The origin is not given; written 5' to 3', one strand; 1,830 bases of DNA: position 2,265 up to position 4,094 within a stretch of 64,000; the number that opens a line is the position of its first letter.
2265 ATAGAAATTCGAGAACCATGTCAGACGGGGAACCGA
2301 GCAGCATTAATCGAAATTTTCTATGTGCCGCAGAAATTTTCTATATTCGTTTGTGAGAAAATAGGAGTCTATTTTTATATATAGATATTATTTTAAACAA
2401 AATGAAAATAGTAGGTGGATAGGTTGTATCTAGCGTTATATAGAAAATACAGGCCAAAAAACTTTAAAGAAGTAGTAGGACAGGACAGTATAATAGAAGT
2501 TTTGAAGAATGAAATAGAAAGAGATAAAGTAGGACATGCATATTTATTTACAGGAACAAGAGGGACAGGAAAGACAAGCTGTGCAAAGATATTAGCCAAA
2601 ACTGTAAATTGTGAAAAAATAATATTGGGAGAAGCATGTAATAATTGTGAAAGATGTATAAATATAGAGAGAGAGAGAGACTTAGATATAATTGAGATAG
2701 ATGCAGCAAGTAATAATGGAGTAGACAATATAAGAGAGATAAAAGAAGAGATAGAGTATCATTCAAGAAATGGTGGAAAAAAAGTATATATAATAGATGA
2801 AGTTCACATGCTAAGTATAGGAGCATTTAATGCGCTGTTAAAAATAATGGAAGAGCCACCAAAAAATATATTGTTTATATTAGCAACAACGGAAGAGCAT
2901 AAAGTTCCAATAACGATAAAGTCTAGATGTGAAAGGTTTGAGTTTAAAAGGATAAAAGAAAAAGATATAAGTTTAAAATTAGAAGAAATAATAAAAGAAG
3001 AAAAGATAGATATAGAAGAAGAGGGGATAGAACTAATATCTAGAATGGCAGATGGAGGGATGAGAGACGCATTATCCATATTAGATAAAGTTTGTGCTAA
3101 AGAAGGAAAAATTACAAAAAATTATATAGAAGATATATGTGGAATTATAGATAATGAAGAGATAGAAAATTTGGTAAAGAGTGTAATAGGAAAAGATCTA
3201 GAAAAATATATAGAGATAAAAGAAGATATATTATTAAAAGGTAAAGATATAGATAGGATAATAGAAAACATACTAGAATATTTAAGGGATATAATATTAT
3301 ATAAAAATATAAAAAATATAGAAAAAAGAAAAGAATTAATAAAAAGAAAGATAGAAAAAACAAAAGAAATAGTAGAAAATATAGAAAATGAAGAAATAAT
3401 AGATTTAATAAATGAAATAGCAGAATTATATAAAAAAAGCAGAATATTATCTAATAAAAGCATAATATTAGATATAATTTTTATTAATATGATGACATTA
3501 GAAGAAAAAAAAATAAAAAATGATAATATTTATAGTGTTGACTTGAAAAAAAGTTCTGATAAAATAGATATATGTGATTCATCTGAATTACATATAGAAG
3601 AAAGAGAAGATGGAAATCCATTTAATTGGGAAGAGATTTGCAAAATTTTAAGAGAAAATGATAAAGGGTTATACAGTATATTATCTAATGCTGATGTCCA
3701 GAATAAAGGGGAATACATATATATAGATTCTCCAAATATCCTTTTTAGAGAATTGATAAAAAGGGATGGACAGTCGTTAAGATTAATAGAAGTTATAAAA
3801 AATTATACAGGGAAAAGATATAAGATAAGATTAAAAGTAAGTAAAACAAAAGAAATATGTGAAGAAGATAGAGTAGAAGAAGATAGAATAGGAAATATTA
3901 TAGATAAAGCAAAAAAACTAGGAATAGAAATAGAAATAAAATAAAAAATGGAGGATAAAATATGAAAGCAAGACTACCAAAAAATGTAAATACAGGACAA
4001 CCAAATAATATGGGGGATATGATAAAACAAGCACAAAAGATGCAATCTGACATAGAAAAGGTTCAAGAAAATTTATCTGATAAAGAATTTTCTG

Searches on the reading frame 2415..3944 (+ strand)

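Call 49: search_protein_families(library=pfam, proteins=[window:2415-3944:+], max_evalue=0.001)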
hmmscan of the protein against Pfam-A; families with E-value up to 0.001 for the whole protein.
window:2415-3944:+ (509 aa): 10 families
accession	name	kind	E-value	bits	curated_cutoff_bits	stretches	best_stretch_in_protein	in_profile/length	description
PF13177.12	DNA_pol3_delta2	-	4.7e-44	150.7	27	1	23-180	2-160/161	DNA polymerase III, delta subunit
PF22608.2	DNAX_ATPase_lid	-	1.3e-12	47.7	27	1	185-225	2-42/49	DNA polymerase III clamp loader subunit, ATPase lid domain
PF00004.35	AAA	-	6.8e-12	46.4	21.2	1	44-177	2-128/131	ATPase family associated with various cellular activities (AAA)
PF13401.12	AAA_22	-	3.7e-09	37.4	27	1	43-161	8-125/130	AAA domain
PF12169.13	DNA_pol3_gamma3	-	9.9e-09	35.6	24.4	1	233-331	1-99/143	DNA polymerase III subunits gamma and tau domain III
PF05496.18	RuvB_N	-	3.1e-05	24.2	27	1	13-67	2-60/159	Holliday junction DNA helicase RuvB P-loop domain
PF13173.12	AAA_14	-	0.0001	22.8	27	1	42-159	4-98/129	AAA domain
PF21960.2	RCF1-5-like_lid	-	0.00025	21.4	27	0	189-221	3-36/43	RCF1/5-like, AAA+ ATPase lid domain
PF16193.11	AAA_assoc_2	-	0.00059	20.5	34.3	0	195-251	2-52/81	AAA C-terminal domain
PF13604.12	AAA_30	-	0.00074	19.7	27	0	44-154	22-121/191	AAA domain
